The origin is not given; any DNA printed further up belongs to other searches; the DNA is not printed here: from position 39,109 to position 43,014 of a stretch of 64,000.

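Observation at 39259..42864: PolC replicase with no intrinsic 3'-5' proofreading exonuclease domain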

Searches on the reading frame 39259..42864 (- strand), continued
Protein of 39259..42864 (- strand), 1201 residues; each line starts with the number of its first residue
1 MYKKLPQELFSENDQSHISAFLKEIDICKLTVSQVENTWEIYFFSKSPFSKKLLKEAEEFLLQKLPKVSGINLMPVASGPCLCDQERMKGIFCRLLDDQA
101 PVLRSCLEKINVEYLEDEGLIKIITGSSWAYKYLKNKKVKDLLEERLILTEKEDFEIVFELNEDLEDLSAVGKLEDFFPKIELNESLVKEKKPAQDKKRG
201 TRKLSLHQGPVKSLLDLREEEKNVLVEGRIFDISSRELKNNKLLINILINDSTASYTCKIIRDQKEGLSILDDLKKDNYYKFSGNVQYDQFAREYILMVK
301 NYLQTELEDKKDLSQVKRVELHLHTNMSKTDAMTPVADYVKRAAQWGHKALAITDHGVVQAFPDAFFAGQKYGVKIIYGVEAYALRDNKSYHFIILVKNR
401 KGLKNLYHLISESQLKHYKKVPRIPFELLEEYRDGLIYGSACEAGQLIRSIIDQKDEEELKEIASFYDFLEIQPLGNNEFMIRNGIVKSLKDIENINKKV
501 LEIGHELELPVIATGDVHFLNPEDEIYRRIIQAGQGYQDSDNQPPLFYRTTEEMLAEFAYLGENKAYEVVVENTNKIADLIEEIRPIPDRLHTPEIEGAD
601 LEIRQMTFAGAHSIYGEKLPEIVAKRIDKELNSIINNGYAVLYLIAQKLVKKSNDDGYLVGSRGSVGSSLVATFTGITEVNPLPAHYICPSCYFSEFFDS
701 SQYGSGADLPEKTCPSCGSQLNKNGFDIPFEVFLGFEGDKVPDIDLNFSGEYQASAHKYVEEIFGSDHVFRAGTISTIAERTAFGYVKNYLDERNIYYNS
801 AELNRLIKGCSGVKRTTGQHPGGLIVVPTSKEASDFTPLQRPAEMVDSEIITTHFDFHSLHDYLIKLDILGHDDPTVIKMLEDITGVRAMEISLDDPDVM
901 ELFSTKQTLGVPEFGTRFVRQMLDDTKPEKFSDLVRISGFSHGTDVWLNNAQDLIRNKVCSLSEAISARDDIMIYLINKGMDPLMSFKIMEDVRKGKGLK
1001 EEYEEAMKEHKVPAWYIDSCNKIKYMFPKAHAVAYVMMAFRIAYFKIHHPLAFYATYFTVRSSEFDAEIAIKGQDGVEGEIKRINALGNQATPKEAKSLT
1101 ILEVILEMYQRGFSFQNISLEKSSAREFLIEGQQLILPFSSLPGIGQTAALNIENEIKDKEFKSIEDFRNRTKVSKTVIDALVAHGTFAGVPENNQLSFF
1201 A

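Call 12: find_encoding_contigs(protein=window:39259-42864:-, flank=10000, max_places=4)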
Protein window:39259-42864:- (1201 aa): 5 contigs read that carry it; 4 places shown.
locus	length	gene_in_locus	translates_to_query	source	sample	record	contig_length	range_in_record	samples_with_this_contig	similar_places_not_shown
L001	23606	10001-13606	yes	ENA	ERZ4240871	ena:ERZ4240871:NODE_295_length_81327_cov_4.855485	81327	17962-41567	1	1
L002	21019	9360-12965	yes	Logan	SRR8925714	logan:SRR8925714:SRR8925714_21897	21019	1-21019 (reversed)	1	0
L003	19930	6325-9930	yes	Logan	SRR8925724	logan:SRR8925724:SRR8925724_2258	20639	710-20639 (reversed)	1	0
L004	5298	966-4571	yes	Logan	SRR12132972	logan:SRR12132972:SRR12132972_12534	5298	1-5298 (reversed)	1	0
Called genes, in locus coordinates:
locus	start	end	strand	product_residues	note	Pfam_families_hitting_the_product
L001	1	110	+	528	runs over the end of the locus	PF20250:FapA_N, PF03961:FapA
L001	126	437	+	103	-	-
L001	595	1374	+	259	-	PF00318:Ribosomal_S2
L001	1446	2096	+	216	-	PF00889:EF_TS, PF25025:EF-Ts_N (weak)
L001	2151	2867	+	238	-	PF00696:AA_kinase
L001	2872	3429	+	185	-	PF01765:RRF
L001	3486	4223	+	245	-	PF01255:Prenyltransf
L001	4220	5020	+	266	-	PF01148:CTP_transf_1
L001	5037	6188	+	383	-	PF02670:DXP_reductoisom, PF08436:DXP_redisom_C, PF13288:DXPR_C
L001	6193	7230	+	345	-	PF02163:Peptidase_M50, PF00595:PDZ (weak), PF13180:PDZ_2, PF17820:PDZ_6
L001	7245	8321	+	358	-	PF04551:GcpE, PF26540:GcpE_C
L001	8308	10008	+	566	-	PF00587:tRNA-synt_2b, PF04073:tRNA_edit, PF03129:HGTP_anticodon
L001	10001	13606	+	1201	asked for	PF14480:DNA_pol3_a_NI (faint), PF02811:PHP, PF07733:DNA_pol3_alpha, PF17657:DNA_pol3_finger, PF14579:HHH_6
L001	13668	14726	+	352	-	PF01063:Aminotran_4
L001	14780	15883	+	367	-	PF04389:Peptidase_M28, PF01546:Peptidase_M20, PF05343:Peptidase_M42, PF07687:M20_dimer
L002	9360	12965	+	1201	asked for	PF14480:DNA_pol3_a_NI (faint), PF02811:PHP, PF07733:DNA_pol3_alpha, PF17657:DNA_pol3_finger, PF14579:HHH_6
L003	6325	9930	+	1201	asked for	PF14480:DNA_pol3_a_NI (faint), PF02811:PHP, PF07733:DNA_pol3_alpha, PF17657:DNA_pol3_finger, PF14579:HHH_6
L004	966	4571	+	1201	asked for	PF14480:DNA_pol3_a_NI (faint), PF02811:PHP, PF07733:DNA_pol3_alpha, PF17657:DNA_pol3_finger, PF14579:HHH_6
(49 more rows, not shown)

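Call 13: find_related_loci(query=window:39259-42864:-, collection=genome_contigs, flank=10000)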
Query window:39259-42864:- (1201 aa) in genome_contigs; peptide patterns used: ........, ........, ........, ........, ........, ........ (x = any residue, [..] = any of these).
598 stretches matched a pattern (row limit reached: there are more); 566 encode a relative of the query (tblastn E <= 1e-3); the best 80 are kept; 80 distinct loci.
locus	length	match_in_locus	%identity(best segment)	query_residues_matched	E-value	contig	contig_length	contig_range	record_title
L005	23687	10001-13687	67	1-1201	0e+0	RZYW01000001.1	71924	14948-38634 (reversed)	MAG: Clostridia bacterium isolate INTA.AUR.031 contig-100_74, whole genome shotgun sequence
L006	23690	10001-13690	64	1-1201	0e+0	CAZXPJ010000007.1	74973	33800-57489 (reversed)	MAG TPA_asm: uncultured Eubacteriales bacterium isolate SRP294416_co2_523 genome assembly, contig: NODE_86_length_74973_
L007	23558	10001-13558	51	27-1201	0e+0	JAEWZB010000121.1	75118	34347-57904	MAG: Bacillota bacterium isolate OH_SFB_195 k127_887291, whole genome shotgun sequence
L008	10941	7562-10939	51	106-1200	0e+0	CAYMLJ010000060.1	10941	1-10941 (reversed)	MAG TPA_asm: uncultured Ruminiclostridium sp. isolate binchicken_co39_297 genome assembly, contig: NODE_14216_length_109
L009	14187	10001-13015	55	224-1200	0e+0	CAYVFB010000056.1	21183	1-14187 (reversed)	MAG TPA_asm: uncultured Ruminiclostridium sp. isolate SRP192927_co6_391 genome assembly, contig: NODE_5319_length_21183_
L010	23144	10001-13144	52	174-1201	0e+0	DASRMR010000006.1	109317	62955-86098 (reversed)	MAG TPA_asm: Syntrophomonadaceae bacterium isolate SMAG_U10221 k141_69680, whole genome shotgun sequence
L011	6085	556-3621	54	210-1199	0e+0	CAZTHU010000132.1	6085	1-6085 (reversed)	MAG TPA_asm: uncultured Eubacteriales bacterium isolate binchicken_co32_388 genome assembly, contig: NODE_23628_length_6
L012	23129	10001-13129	51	179-1201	0e+0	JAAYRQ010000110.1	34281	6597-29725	MAG: Syntrophomonadaceae bacterium isolate AS23ysBPME_226 167545_AS23, whole genome shotgun sequence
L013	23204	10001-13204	51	146-1200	0e+0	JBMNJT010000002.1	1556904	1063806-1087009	MAG: Bacillota bacterium isolate SBF912LR0HQ0142 contig_24999, whole genome shotgun sequence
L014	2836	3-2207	71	481-1201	0e+0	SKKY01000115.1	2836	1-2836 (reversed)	MAG: Clostridia bacterium isolate CSSed162cmA_186 CSSed16-2cmA-217495, whole genome shotgun sequence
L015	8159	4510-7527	51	210-1200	0e+0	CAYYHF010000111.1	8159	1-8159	MAG TPA_asm: uncultured Clostridia bacterium isolate binchicken_co139_230 genome assembly, contig: NODE_20809_length_815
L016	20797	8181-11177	51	217-1200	0e+0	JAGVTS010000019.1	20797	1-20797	MAG: Bacillota bacterium isolate THP_Bin_8 THP_Bin_8_scaffold_534, whole genome shotgun sequence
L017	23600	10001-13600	61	217-1200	0e+0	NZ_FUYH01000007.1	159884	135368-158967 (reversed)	Caloramator quimbayensis strain USBA 833, whole genome shotgun sequence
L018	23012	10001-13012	51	212-1200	0e+0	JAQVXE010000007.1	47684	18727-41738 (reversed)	MAG: Bacillota bacterium isolate STF2_119 NODE_1436_length_47684_cov_8.515760_Sandtown_F2, whole genome shotgun sequence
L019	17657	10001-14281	61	1-1200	0e+0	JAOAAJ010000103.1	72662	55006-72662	MAG: Caloramator sp. isolate SKW144 k141_1132424, whole genome shotgun sequence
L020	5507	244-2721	61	389-1200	0e+0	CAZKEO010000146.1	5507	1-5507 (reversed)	MAG TPA_asm: uncultured Eubacteriales bacterium isolate SRP302447_co1_221 genome assembly, contig: NODE_41654_length_550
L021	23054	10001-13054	50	192-1200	0e+0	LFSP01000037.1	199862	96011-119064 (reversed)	MAG: Clostridia bacterium DTU025 scaffold3927, whole genome shotgun sequence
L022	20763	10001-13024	53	214-1200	0e+0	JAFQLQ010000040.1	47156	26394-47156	MAG: Clostridia bacterium isolate RGIG1932 Goat_Cecum.Co__c2085087, whole genome shotgun sequence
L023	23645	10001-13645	61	206-1200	0e+0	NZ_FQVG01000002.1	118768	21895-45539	Caloramator proteoclasticus DSM 10124, whole genome shotgun sequence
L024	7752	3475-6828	48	117-1200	0e+0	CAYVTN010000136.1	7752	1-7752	MAG TPA_asm: uncultured bacterium isolate binchicken_co224_182 genome assembly, contig: NODE_10381_length_7752_cov_4.592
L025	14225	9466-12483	50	210-1200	0e+0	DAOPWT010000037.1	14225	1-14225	MAG TPA_asm: Bacillota bacterium isolate AMR_MDS_1359 NODE_4358_length_14225_cov_20.154411, whole genome shotgun sequenc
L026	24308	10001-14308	61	1-1200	0e+0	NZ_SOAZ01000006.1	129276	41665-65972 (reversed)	Fonticella tunisiensis strain DSM 24455 Ga0244689_106, whole genome shotgun sequence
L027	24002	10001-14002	61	99-1200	0e+0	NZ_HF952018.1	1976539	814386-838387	Thermobrachium celere DSM 8682, whole genome shotgun sequence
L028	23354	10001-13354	48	117-1200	0e+0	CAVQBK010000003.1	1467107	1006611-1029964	MAG: uncultured bacterium isolate MFD02923.bin.1.27 genome assembly, contig: contig_22516, whole genome shotgun sequence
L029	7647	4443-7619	51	170-1200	0e+0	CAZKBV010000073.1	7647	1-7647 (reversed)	MAG TPA_asm: uncultured Oscillospiraceae bacterium isolate SRP222994_co1_176 genome assembly, contig: NODE_19747_length_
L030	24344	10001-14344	60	150-1200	0e+0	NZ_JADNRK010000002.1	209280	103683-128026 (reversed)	Alkalibacter mobilis strain M17 DMB NODE_2_length_209280_cov_75.908125, whole genome shotgun sequence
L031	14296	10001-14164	60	23-1200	0e+0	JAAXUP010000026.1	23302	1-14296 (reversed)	MAG: Eubacteriaceae bacterium isolate W4_Combined_metabat2_052 W4_Combined_metabat2_052_NODE_430, whole genome shotgun s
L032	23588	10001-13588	48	24-1200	0e+0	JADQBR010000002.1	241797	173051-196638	MAG: Bacillota bacterium isolate Soudan_17 NODE_25_length_241797_cov_14.405594, whole genome shotgun sequence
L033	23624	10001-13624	61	208-1200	0e+0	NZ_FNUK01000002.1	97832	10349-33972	Caloramator fervidus strain DSM 5463, whole genome shotgun sequence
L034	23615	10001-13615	53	210-1200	0e+0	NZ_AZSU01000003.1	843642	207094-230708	[Clostridium] ultunense DSM 10521 scaffold_3, whole genome shotgun sequence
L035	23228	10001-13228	48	134-1200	0e+0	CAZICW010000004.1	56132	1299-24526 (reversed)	MAG TPA_asm: uncultured Oscillospiraceae bacterium isolate SRP222994_co1_181 genome assembly, contig: NODE_887_length_56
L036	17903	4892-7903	51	216-1200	0e+0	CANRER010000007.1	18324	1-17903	MAG: uncultured Clostridia bacterium isolate Lapin-024__bin20 genome assembly, contig: Lapin-024__NODE_3895_length_18324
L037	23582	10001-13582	55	223-1201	0e+0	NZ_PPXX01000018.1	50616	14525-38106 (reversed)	Clostridium sp. Cult2 NODE_18, whole genome shotgun sequence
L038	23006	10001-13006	50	213-1200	0e+0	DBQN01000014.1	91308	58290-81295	MAG TPA_asm: Firmicutes bacterium UBA1393 UBA1393_contig_14645, whole genome shotgun sequence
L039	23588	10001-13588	59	221-1200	0e+0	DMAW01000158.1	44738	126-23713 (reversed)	MAG TPA_asm: Eubacteriaceae bacterium isolate UBA12179 contig_689, whole genome shotgun sequence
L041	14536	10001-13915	60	114-1200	0e+0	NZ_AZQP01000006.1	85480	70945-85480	Fervidicella metallireducens AeB contig00006, whole genome shotgun sequence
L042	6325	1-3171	50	172-1200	0e+0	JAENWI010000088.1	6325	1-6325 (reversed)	MAG: Peptostreptococcaceae bacterium isolate 5_8_m_bin4 k141_32579_length_6325_cov_343.6559, whole genome shotgun sequen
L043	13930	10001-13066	50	214-1200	0e+0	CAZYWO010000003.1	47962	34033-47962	MAG TPA_asm: uncultured Oscillospiraceae bacterium isolate SRP222994_co1_241 genome assembly, contig: NODE_1229_length_4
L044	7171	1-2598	59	363-1200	0e+0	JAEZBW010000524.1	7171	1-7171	MAG: Bacillota bacterium isolate OH_CBrB_215 k127_1283784, whole genome shotgun sequence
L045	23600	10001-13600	59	216-1200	0e+0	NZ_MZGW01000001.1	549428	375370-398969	Alkalithermobacter paradoxus strain DSM 7309 CLOTH_contig000001, whole genome shotgun sequence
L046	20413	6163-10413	61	13-1200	0e+0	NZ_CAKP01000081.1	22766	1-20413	Caloramator australicus RC3, whole genome shotgun sequence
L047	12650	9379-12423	50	210-1200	0e+0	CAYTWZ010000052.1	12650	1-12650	MAG TPA_asm: uncultured Oscillospiraceae bacterium isolate SRP222994_co1_147 genome assembly, contig: NODE_10513_length_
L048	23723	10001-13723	59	179-1200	0e+0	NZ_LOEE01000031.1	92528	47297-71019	Thermotalea metallivorans strain B2-1 AN619_contig000038, whole genome shotgun sequence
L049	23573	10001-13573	59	225-1200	0e+0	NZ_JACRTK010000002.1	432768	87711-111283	Wansuia hejianensis strain NSJ-26 N47_ctg002, whole genome shotgun sequence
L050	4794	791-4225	46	100-1200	0e+0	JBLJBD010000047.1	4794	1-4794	MAG: Anaerovoracaceae bacterium isolate FCR3224_Bin.2_lim Bin.2.NODE_3555_length_4794_cov_14.771682, whole genome shotgu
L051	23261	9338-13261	59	123-1200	0e+0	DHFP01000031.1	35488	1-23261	MAG TPA_asm: Clostridiales bacterium UBA4821 UBA4821_contig_53523, whole genome shotgun sequence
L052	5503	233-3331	51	202-1200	0e+0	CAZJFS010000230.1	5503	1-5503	MAG TPA_asm: uncultured bacterium isolate SRP089250_co1_123 genome assembly, contig: NODE_28920_length_5503_cov_4.474119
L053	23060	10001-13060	49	209-1200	0e+0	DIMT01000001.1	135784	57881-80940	MAG TPA_asm: Firmicutes bacterium UBA5559 UBA5559_contig_1478, whole genome shotgun sequence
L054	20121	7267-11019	59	182-1200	0e+0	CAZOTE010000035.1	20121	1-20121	MAG TPA_asm: uncultured Eubacteriaceae bacterium isolate SRP241341_co1_164 genome assembly, contig: NODE_3062_length_201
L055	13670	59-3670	59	213-1200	0e+0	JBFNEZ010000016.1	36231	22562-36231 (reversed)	MAG: Thermotaleaceae bacterium isolate AA5 NODE_594_length_36231_cov_5.832900, whole genome shotgun sequence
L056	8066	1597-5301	59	189-1200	0e+0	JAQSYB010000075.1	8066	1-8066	MAG: Clostridia bacterium isolate L_E1_T20_A_bin.63 scaffold_15414, whole genome shotgun sequence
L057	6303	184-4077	55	132-1200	0e+0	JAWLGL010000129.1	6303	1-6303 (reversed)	MAG: Clostridia bacterium isolate 30dZY2.bin.108 NODE_15067_length_6303_cov_2.963411, whole genome shotgun sequence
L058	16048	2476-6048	58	227-1200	0e+0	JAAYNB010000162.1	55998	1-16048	MAG: Clostridiales bacterium isolate AS21ysBPME_102 142242_AS21, whole genome shotgun sequence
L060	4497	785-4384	59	217-1200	0e+0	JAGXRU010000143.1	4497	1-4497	MAG: Alkaliphilus sp. isolate CROMO_A_126 c_000000565554, whole genome shotgun sequence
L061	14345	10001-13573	58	226-1201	0e+0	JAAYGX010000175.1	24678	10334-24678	MAG: Tissierella sp. isolate AS09scLD_285 367466_AS09, whole genome shotgun sequence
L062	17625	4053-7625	58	225-1200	0e+0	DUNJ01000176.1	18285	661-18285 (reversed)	MAG TPA_asm: Tepidimicrobium sp. isolate AS05jafATM_55 74011_AS05, whole genome shotgun sequence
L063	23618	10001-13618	58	211-1200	0e+0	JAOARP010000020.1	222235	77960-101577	MAG: Marinisporobacter sp. isolate McD1.33 contig_72497, whole genome shotgun sequence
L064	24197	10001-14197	58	27-1200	0e+0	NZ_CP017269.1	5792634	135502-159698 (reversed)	Geosporobacter ferrireducens strain IRF9 chromosome, complete genome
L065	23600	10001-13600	58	216-1200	0e+0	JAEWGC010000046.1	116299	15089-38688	MAG: Bacillota bacterium isolate OH_PBlB_208 k127_1206256, whole genome shotgun sequence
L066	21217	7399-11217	60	153-1200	0e+0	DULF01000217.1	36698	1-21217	MAG TPA_asm: Clostridiaceae bacterium isolate AS04akNAM_100 65765_AS04, whole genome shotgun sequence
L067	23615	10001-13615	58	210-1200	0e+0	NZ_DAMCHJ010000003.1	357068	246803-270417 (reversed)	MAG: Tissierella sp. isolate CTOTU49745 NODE_3_length_357068_cov_4.032363, whole genome shotgun sequence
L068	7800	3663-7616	59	95-1200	0e+0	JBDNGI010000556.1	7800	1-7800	MAG: Halanaerobiales bacterium isolate concoct.185.WLB k141_1528847, whole genome shotgun sequence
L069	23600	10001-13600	58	217-1200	0e+0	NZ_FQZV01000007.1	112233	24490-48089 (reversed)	Geosporobacter subterraneus DSM 17957, whole genome shotgun sequence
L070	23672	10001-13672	57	191-1201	0e+0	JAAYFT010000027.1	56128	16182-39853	MAG: Tissierellia bacterium isolate AS09scLD_109 21876_AS09, whole genome shotgun sequence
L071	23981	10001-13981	59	96-1200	0e+0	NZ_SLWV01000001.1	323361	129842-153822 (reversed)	Marinisporobacter balticus strain DSM 102940 Ga0310545_101, whole genome shotgun sequence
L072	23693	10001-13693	59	191-1201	0e+0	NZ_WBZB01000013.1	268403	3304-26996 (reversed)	Alkaliphilus serpentinus strain LacT Alk_LacT_GGACCC_MERGED.PERFECT_contig_13, whole genome shotgun sequence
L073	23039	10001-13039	52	219-1200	0e+0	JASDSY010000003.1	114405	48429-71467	MAG: Candidatus Wallbacteria bacterium isolate P24860_112_MAG_55 P24860_112_S10_metaspades_116_length_114405_cov_22, who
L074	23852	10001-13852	58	136-1200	0e+0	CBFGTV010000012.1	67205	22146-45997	MAG TPA_asm: uncultured Clostridiaceae bacterium isolate SRR17295758_concoct_140 genome assembly, contig: ERZ23579493.21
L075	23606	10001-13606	58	213-1200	0e+0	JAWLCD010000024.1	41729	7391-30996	MAG: Clostridia bacterium isolate 15dZY3.bin.29 NODE_1304_length_41729_cov_6.983862, whole genome shotgun sequence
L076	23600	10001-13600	59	217-1200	0e+0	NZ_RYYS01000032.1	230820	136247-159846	Anaerophilus nitritogenes strain MJB2 32, whole genome shotgun sequence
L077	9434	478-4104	57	209-1201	0e+0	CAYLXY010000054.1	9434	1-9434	MAG TPA_asm: uncultured Clostridiaceae bacterium isolate binchicken_co157_213 genome assembly, contig: NODE_17815_length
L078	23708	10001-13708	59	184-1200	0e+0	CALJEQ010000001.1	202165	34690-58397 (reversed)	MAG: uncultured Alkaliphilus sp. isolate S1_Bin_METABAT__387_1 genome assembly, contig: c_000000145853, whole genome sho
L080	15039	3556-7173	57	210-1201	0e+0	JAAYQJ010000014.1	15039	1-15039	MAG: Tissierellia bacterium isolate AS22ysBPME_43 7451_AS22, whole genome shotgun sequence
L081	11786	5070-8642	57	226-1201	0e+0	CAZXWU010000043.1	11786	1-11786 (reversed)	MAG TPA_asm: uncultured Tissierella sp. isolate SRP294416_co2_71 genome assembly, contig: NODE_7502_length_11786_cov_3.5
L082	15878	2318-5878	59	216-1200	0e+0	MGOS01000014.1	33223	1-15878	MAG: Clostridiales bacterium GWB2_37_7 gwb2_scaffold_1298, whole genome shotgun sequence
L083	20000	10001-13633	58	205-1201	0e+0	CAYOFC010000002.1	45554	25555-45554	MAG TPA_asm: uncultured Tissierella sp. isolate SRP294416_co2_733 genome assembly, contig: NODE_403_length_45554_cov_6.2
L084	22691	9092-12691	59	216-1200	0e+0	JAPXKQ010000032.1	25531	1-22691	MAG: Tissierellaceae bacterium isolate binned_ad_5.115 NODE_1830_length_25531_cov_3.290348, whole genome shotgun sequenc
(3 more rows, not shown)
